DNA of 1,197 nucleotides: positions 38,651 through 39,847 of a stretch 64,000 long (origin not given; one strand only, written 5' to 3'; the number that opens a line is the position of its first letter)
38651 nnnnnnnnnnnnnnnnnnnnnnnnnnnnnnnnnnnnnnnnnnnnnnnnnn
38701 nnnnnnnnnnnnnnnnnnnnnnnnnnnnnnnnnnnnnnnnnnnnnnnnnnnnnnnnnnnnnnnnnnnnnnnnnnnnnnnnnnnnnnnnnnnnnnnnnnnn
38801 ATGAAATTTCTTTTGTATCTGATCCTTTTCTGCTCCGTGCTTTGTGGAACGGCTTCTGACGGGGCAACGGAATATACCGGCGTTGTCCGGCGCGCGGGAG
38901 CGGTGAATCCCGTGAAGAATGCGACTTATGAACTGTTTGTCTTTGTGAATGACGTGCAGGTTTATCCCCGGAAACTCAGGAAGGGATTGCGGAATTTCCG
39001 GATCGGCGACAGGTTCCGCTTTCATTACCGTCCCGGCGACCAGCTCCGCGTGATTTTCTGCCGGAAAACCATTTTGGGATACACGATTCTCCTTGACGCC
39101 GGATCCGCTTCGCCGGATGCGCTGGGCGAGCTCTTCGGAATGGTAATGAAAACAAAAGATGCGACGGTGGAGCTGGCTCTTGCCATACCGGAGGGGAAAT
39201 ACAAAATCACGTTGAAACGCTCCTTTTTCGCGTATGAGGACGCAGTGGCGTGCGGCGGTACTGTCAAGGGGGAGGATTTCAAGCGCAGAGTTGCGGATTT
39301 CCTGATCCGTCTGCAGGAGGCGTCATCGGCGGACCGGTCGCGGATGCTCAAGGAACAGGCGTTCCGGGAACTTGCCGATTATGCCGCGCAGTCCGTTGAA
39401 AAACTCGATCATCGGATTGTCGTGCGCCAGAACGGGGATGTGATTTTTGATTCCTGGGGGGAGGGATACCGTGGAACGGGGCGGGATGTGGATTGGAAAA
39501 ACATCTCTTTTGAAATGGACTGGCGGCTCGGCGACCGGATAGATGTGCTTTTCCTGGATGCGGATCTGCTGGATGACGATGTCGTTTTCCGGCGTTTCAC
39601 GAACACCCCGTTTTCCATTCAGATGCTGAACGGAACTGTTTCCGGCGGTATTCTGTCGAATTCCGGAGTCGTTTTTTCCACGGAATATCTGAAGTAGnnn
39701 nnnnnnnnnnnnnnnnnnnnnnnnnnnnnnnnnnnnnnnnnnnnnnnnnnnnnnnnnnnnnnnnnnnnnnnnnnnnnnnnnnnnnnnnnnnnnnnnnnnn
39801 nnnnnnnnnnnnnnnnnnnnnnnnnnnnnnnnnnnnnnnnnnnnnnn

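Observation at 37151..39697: Four-gene envelope cluster of unknown function downstream of guaA-rsmD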

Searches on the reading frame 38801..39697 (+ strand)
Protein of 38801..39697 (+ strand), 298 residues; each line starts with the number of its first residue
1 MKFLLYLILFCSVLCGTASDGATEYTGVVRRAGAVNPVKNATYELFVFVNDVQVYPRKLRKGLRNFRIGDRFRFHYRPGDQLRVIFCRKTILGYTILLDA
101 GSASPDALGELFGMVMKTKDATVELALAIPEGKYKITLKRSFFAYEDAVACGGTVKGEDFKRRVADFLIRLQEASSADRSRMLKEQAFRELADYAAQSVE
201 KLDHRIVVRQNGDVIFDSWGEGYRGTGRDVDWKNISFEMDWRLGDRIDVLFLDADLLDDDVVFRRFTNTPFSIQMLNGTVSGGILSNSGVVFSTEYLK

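Call 3: search_protein_families(library=pfam, proteins=[window:38801-39697:+], max_evalue=1)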
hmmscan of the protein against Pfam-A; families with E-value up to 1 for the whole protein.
window:38801-39697:+ (298 aa): 0 families

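Call 4: search_protein_families(library=ncbifam, proteins=[window:38801-39697:+], max_evalue=1)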
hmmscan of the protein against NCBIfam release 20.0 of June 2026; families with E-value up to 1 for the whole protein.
window:38801-39697:+ (298 aa): 0 families

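Call 7: find_homologous_proteins(query=window:38801-39697:+)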
Query window:38801-39697:+ (298 aa): 9 proteins with E <= 0.001 among 2038 candidates.
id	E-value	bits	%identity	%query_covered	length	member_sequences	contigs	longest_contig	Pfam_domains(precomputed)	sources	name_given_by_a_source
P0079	3.1e-195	665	100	100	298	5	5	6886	-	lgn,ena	-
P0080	2.0e-138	479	72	96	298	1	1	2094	-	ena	-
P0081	8.9e-138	476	72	99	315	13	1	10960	-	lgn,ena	-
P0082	5.0e-135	467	72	97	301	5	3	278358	-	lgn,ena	-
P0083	2.3e-128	446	68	100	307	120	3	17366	-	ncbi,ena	-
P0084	1.9e-107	377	62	100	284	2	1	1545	-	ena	-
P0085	3.6e-105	369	60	97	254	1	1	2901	-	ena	-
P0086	2.5e-97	344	58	93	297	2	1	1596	-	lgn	-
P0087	1.8e-55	206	63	54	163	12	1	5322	-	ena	-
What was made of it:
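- Only 9 homologue clusters exist (call 7).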

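Call 25: predict_structure(alignment_id=A3)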
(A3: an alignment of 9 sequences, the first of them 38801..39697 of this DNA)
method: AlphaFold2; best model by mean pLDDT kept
length: 298 residues; sequences in the alignment: 9
mean_pLDDT: 79.3   pTM: 0.62
mean pLDDT of the five models: 79.3, 76.0, 73.6, 72.0, 65.8
residues with pLDDT >= 90: 102; 70-90: 119; 50-70: 53; < 50: 24
segments of 3 or more residues with pLDDT < 50: 1-19, 155-157
pLDDT, mean of each block of 10 residues (from residue 1): 45 35 83 91 95 86 88 87 95 94 83 90 89 92 76 54 68 78 71 64 89 92 89 91 85 63 71 73 75 88
secondary structure, 60 per line:
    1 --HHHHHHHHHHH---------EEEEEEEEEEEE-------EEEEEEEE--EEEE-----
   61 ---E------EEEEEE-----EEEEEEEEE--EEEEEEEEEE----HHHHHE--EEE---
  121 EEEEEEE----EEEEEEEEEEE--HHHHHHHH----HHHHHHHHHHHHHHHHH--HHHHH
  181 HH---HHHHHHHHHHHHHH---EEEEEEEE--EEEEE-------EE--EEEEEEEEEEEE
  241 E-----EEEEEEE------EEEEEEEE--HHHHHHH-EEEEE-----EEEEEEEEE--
elements in order: H3-13 E23-34 E42-49 E52-55 E71-76 E82-90 E93-102 H107-111 E115-117 E121-127 E132-142 H145-152 H157-173 H176-182 H186-199 E203-210 E213-217 E229-241 E247-253 E260-267 H270-276 E278-282 E288-296
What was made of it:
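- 38801..39697 (+): g4: 298-aa secreted protein with two beta-sandwich domains (residues 23-142 and 203-296) joined by helices. It is a clade-specific addition and not part of the conserved core. AF2 model with pLDDT 79 (call 25).
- Checked: In the AF2 model (call 25) it lies in two separate beta-sandwich domains.
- It has an N-terminal signal-peptide-like segment and a confident two-domain beta-sandwich model (call 25).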

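Call 28: search_solved_structures(query=A3, max_evalue=1)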
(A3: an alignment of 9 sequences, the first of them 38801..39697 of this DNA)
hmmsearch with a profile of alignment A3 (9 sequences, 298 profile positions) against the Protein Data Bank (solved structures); distinct sequences matched with E-value up to 1: 0.

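Call 30: fold_search(model_id=the predicted structure, library=pdb)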
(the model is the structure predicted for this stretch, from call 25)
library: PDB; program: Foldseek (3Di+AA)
matches with E <= 10: 778; with E <= 0.001: 9
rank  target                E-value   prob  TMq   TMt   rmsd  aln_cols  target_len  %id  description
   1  5iz5_B                4.6e-05  1.00  0.23  0.10  15.3       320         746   10  Human GIVD cytosolic phospholipase A2 (released 2016-06-08)
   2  9se5                  1.9e-04  0.98  0.24  0.06  14.2       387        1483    9  Mouse otoferlin (216-1931) in the lipid-free, Ca2+-bound state, "open" conformation (class 2) (released 2025-11-05)
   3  4npj_B                2.4e-04  1.00  0.26  0.27  16.0       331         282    8  Extended-Synaptotagmin 2, C2A- and C2B-domains (released 2014-01-29)
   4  9qe2                  3.2e-04  0.98  0.26  0.06  13.7       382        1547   10  Mouse otoferlin (216-1931) in complex with an MSP2N2 lipid nanodisc (30 mol% DOPS, 10 mol% PI(4,5)P2) (released 2025-11-12)
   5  4p42_A                3.8e-04  1.00  0.27  0.19  16.2       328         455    9  Extended-Synaptotagmin 2, SMP - C2A - C2B Domains (released 2014-05-14)
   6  4npj_A                3.8e-04  0.99  0.25  0.25  16.4       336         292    9  Extended-Synaptotagmin 2, C2A- and C2B-domains (released 2014-01-29)
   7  5iz5_A                4.7e-04  0.96  0.21  0.10  15.4       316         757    9  Human GIVD cytosolic phospholipase A2 (released 2016-06-08)
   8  9nw3_3A               5.0e-04  0.94  0.23  0.21  23.5       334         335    8  Ciliary tip central pair (released 2025-07-30)
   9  4npk                  6.6e-04  0.99  0.26  0.29  16.4       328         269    8  Extended-Synaptotagmin 2, C2A- and C2B-domains, calcium bound (released 2014-01-29)
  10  5ixc_B                3.3e-03  0.82  0.20  0.11  15.6       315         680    8  Human GIVD cytosolic phospholipase A2 in complex with Methyl gamma-Linolenyl Fluorophosphonate (released 2016-06-08)
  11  9sh0                  3.7e-03  0.90  0.25  0.07  13.9       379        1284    9  Mouse otoferlin (216-1931) in the lipid-free, Ca2+-free state ("loose" conformation) (released 2025-11-05)
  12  5ixc_A                4.1e-03  0.80  0.21  0.11  15.5       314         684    8  Human GIVD cytosolic phospholipase A2 in complex with Methyl gamma-Linolenyl Fluorophosphonate (released 2016-06-08)
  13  5izr_B                6.9e-03  0.87  0.24  0.12  15.7       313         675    9  Human GIVD cytosolic phospholipase A2 in complex with Methyl gamma-Linolenyl Fluorophosphonate inhibitor and Terbium C (released 2016-06-08)
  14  5izr_C                8.1e-03  0.84  0.24  0.12  15.4       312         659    9  Human GIVD cytosolic phospholipase A2 in complex with Methyl gamma-Linolenyl Fluorophosphonate inhibitor and Terbium C (released 2016-06-08)
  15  5izr_A                1.1e-02  0.77  0.24  0.12  15.7       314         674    9  Human GIVD cytosolic phospholipase A2 in complex with Methyl gamma-Linolenyl Fluorophosphonate inhibitor and Terbium C (released 2016-06-08)
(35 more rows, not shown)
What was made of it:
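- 38801..39697 (+): Foldseek matches tandem C2 domains at E 5e-5 to 7e-4 (call 30).
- On C2 domain (g4): The fold is matched (call 30).
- Closest known: C2 domains. Same: TM-scores against single C2 domains are 0.5-0.64 (call 30).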

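Call 78: search_protein_families(library=padloc, proteins=[window:38801-39697:+], max_evalue=0.01)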
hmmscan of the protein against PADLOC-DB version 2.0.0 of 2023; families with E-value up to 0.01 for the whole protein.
window:38801-39697:+ (298 aa): 0 families

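Call 79: search_protein_families(library=phrogs, proteins=[window:38801-39697:+], max_evalue=0.01)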
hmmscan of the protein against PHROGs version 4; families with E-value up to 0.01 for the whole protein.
window:38801-39697:+ (298 aa): 0 families
